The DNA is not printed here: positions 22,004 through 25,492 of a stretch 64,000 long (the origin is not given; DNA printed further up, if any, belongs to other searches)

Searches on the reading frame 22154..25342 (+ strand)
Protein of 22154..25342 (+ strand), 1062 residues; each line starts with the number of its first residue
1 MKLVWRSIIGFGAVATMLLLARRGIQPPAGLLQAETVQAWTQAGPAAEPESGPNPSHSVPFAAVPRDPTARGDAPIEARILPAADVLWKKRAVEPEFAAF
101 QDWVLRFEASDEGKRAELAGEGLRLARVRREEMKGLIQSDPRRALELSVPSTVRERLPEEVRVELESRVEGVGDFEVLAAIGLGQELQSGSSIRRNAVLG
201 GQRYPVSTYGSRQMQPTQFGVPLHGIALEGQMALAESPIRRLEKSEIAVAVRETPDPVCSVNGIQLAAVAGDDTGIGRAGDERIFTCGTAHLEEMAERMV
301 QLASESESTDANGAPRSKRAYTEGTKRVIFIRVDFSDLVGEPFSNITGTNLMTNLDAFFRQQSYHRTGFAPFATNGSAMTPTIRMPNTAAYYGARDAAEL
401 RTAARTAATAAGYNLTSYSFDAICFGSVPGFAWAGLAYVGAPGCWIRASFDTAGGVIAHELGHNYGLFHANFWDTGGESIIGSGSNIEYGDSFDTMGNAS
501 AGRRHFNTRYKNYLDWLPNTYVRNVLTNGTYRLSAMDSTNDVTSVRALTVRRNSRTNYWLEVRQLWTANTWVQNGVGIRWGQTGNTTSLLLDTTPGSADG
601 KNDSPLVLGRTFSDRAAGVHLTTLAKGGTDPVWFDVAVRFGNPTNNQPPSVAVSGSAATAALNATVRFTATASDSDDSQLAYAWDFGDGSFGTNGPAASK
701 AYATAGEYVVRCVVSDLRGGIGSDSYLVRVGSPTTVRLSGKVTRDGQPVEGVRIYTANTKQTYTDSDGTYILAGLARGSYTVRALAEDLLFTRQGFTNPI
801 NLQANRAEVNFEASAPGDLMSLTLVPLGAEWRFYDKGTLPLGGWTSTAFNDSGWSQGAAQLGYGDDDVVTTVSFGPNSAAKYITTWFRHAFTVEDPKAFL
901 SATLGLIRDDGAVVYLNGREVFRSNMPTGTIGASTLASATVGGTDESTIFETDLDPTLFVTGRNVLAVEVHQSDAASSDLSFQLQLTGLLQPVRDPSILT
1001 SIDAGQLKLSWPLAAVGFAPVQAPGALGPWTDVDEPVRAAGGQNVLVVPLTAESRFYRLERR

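Call 64: search_protein_families(library=pfam, proteins=[window:22154-25342:+], max_evalue=0.00001)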
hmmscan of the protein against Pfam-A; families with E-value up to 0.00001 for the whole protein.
window:22154-25342:+ (1062 aa): 5 families
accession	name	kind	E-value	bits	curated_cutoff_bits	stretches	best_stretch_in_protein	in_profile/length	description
PF18911.6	PKD_4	-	1.1e-14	54.7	27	1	646-722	1-76/85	PKD domain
PF00801.26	PKD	-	3.7e-13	49.7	23.5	1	651-719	2-70/80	PKD domain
PF13620.12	CarboxypepD_reg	-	2.7e-09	37.7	32.3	1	738-787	2-57/82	Carboxypeptidase regulatory-like domain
PF13715.12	CarbopepD_reg_2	-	2.6e-06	27.8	32.2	1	738-784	1-50/88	CarboxypepD_reg-like domain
PF05548.17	Peptidase_M11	-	7.2e-06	25.7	21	0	354-516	37-184/303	Gametolysin peptidase M11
